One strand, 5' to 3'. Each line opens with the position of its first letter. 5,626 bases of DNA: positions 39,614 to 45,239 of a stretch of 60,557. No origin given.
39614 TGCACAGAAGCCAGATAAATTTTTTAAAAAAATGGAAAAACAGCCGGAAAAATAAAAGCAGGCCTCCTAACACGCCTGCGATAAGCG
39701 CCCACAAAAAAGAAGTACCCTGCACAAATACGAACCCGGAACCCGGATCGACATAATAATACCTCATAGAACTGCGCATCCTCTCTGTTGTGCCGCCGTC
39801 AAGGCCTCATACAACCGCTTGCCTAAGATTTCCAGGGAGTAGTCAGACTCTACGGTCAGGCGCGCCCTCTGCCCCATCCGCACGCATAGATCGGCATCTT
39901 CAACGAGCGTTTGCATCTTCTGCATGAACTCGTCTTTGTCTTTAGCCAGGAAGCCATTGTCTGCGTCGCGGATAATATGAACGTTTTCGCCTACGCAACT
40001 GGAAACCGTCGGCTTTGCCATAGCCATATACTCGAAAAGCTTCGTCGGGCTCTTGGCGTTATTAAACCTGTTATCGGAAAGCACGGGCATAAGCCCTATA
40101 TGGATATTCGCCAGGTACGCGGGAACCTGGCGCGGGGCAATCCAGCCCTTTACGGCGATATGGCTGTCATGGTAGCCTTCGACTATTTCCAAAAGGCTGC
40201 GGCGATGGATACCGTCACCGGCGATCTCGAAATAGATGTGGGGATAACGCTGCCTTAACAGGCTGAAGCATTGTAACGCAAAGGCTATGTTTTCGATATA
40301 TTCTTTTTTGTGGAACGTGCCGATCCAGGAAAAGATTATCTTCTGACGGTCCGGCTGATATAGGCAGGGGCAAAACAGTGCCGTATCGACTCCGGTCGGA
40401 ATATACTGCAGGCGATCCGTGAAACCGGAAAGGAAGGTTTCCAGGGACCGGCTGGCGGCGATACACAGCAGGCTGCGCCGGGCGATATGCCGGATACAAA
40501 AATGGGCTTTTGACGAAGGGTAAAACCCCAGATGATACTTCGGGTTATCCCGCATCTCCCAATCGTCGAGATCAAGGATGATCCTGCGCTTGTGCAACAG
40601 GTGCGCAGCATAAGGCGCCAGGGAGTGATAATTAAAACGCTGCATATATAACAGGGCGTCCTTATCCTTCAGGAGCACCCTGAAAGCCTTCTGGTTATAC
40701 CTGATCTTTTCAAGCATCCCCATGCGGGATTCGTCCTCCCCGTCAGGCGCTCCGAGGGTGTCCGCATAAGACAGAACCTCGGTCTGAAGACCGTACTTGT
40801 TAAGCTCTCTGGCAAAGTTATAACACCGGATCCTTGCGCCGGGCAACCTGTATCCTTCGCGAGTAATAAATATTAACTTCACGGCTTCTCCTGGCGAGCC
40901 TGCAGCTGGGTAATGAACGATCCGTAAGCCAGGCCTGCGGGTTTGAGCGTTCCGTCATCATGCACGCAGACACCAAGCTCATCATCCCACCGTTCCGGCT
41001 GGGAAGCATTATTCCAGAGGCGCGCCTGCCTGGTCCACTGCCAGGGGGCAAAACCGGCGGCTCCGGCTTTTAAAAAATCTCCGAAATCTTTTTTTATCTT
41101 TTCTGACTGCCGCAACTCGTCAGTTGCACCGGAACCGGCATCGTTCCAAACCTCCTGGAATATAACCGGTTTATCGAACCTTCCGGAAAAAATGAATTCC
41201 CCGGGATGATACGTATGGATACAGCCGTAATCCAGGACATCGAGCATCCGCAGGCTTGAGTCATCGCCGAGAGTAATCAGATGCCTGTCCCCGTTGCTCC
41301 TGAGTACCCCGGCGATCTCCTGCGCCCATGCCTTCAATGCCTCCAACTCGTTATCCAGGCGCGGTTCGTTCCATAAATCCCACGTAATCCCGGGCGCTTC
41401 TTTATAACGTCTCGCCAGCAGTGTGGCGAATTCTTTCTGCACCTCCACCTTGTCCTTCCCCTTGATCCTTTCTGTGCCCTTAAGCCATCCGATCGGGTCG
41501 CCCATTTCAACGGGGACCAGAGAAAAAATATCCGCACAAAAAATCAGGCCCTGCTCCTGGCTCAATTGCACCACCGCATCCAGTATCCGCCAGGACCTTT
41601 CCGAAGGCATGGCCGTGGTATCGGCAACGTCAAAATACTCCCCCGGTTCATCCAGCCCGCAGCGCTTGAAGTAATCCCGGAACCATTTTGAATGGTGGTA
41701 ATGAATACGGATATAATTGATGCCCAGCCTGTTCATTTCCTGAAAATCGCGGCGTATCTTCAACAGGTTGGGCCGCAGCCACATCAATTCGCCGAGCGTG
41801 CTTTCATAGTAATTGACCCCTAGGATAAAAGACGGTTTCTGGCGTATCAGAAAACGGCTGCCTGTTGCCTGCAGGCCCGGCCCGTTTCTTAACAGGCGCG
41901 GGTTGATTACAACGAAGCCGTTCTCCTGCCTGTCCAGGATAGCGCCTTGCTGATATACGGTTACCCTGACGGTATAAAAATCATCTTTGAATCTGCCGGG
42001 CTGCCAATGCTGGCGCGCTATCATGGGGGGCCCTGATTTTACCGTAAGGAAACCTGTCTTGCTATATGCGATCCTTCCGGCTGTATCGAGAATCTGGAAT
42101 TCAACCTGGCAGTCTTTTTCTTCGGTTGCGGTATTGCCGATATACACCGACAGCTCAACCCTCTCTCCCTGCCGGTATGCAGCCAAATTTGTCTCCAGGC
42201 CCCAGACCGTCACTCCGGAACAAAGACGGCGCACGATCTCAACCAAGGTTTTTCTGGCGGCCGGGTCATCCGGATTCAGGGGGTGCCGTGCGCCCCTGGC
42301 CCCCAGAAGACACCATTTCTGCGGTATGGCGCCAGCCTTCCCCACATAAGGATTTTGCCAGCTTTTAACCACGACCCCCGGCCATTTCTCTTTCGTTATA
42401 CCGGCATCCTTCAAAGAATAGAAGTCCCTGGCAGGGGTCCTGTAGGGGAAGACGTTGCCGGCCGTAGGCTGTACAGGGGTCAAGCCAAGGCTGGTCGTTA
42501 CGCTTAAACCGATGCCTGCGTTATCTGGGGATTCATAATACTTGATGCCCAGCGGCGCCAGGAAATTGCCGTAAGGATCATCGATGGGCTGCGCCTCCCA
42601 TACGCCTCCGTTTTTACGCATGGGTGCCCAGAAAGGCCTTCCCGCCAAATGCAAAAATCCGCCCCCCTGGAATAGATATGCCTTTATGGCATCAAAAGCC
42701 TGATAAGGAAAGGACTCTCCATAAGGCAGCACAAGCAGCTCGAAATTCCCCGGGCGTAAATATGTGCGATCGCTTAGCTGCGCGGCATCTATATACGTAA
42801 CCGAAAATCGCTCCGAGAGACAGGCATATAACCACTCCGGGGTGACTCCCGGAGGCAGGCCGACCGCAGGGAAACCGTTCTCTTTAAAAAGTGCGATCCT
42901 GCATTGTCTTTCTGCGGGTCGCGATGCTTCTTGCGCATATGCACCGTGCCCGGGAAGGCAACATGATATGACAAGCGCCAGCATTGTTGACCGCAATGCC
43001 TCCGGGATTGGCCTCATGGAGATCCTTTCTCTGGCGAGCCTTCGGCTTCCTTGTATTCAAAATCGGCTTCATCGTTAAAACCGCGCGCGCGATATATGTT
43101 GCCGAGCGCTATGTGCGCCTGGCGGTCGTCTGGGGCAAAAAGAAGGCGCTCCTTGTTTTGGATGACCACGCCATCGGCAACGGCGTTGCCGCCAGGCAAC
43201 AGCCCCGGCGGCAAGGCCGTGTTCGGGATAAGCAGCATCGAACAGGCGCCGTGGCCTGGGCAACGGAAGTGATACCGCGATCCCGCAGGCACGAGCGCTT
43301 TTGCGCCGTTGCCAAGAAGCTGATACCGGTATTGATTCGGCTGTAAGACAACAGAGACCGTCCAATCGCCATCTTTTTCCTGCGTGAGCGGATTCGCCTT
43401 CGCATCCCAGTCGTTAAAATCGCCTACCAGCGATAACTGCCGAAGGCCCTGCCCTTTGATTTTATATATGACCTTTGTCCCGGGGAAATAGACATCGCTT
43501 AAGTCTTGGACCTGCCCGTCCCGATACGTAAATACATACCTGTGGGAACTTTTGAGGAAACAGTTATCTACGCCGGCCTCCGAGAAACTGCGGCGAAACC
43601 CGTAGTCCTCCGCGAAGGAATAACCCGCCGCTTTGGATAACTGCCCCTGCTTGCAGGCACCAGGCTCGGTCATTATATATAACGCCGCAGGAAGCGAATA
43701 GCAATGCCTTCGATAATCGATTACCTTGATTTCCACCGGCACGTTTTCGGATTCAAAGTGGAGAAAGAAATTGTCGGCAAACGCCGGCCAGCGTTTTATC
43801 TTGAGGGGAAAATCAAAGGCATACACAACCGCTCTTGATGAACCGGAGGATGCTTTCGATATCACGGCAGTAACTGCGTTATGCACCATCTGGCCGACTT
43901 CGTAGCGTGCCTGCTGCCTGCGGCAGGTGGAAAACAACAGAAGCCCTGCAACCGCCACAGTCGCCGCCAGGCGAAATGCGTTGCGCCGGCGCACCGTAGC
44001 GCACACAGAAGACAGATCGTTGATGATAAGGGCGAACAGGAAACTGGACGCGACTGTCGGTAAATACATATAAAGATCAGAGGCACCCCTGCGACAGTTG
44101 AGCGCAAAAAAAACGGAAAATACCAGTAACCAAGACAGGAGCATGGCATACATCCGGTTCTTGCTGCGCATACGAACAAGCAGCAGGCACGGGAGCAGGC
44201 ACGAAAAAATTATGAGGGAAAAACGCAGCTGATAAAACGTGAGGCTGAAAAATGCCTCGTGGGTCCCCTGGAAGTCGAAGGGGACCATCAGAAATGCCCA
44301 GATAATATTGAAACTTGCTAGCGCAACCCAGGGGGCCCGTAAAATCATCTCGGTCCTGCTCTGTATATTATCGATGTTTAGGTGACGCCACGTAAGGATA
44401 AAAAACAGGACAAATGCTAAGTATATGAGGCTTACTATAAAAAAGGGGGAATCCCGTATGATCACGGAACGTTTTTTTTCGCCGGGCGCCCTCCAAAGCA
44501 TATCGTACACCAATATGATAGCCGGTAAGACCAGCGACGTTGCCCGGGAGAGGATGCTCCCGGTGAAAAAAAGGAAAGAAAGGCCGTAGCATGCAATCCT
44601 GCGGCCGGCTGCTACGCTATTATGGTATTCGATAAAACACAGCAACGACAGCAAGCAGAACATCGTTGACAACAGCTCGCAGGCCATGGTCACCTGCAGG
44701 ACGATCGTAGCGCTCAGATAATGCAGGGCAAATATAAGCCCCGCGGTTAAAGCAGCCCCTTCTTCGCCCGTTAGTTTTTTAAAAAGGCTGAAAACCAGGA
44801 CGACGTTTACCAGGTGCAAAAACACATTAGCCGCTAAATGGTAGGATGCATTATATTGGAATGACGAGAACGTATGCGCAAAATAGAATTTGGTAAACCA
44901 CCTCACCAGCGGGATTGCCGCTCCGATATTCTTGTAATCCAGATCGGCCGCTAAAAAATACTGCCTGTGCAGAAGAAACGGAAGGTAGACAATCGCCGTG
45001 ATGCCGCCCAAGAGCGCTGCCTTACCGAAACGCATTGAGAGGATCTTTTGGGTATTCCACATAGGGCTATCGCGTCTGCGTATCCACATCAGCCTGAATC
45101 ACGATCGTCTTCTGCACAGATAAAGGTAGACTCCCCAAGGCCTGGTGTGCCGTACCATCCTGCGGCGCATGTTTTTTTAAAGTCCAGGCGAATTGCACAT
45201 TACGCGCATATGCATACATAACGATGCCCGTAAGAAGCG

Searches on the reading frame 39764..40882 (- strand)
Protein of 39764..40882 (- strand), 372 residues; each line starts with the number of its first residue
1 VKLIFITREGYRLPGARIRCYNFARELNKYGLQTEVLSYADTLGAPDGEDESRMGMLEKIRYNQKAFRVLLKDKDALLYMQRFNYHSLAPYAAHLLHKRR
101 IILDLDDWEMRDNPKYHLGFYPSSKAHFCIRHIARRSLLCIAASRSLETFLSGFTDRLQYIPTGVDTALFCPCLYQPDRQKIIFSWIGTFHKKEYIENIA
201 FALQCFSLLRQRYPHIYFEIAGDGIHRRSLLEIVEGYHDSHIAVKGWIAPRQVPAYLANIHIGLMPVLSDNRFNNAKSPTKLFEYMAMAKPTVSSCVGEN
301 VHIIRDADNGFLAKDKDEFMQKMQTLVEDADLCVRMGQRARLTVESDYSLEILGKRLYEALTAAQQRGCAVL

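Call 19: search_protein_families(library=pfam, proteins=[window:39764-40882:-], max_evalue=0.0001)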
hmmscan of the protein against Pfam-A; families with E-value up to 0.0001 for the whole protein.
window:39764-40882:- (372 aa): 3 families
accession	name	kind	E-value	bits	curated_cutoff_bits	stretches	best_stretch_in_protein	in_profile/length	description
PF13692.12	Glyco_trans_1_4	-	1.4e-19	71.2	27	1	184-329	4-142/142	Glycosyl transferases group 1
PF00534.26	Glycos_transf_1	-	9.6e-15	55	26.4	1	197-341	28-170/172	Glycosyl transferases group 1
PF13524.12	Glyco_trans_1_2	-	4.1e-11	43.5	25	1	209-350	9-135/144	Glycosyl transferase-like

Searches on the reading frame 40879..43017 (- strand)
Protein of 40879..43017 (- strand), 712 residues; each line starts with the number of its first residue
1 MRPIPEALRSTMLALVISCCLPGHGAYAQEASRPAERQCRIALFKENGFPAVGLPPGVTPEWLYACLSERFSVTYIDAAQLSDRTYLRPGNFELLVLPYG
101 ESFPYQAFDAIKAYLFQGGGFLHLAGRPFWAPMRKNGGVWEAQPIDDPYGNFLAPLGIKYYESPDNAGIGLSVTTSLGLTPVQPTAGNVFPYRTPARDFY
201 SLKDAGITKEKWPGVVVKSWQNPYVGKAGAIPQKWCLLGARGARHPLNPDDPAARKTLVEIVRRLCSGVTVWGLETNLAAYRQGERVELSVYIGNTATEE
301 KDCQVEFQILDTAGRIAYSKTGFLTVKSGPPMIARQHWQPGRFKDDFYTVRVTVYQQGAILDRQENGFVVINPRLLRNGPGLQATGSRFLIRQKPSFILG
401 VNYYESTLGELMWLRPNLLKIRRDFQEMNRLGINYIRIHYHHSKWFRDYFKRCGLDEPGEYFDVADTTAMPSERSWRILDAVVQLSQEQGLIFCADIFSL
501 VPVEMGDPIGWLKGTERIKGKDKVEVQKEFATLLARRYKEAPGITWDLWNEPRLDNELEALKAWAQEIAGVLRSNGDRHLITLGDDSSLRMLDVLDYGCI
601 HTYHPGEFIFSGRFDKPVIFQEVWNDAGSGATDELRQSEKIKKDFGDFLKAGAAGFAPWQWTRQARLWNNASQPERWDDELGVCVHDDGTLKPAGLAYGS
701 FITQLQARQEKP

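Call 19: search_protein_families(library=pfam, proteins=[window:40879-43017:-], max_evalue=0.0001)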
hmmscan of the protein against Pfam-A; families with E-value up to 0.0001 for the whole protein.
window:40879-43017:- (712 aa): 1 family
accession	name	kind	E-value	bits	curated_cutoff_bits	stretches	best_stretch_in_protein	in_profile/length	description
PF00150.24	Cellulase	-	1.9e-10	41.2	23.5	1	412-686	16-193/272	Cellulase (glycosyl hydrolase family 5)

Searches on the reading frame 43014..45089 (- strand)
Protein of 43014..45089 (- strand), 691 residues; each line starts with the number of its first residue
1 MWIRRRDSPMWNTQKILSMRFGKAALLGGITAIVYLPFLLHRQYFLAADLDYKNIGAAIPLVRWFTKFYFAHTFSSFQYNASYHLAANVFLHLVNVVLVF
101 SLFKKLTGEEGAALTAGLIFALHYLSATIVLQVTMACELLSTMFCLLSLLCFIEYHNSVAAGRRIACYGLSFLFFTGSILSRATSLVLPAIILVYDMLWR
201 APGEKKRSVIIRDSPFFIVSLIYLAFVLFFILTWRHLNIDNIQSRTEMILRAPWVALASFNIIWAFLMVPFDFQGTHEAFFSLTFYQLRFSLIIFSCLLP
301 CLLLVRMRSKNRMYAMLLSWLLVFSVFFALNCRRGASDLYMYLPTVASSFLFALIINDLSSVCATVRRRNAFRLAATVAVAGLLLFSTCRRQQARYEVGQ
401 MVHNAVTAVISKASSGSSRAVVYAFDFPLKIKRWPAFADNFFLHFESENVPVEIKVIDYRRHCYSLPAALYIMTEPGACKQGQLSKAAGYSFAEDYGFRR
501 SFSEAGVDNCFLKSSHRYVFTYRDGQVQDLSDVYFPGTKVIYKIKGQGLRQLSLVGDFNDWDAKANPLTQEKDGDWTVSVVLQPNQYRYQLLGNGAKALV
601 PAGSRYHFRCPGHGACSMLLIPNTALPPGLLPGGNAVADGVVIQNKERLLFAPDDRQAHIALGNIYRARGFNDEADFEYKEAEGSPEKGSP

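Call 19: search_protein_families(library=pfam, proteins=[window:43014-45089:-], max_evalue=0.0001)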
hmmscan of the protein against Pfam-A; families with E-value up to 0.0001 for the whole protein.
window:43014-45089:- (691 aa): 1 family
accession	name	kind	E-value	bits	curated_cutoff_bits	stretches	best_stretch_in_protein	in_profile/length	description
PF02922.24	CBM_48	-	4.3e-05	24.2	22.4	0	551-595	24-72/83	Carbohydrate-binding module 48 (Isoamylase N-terminal domain)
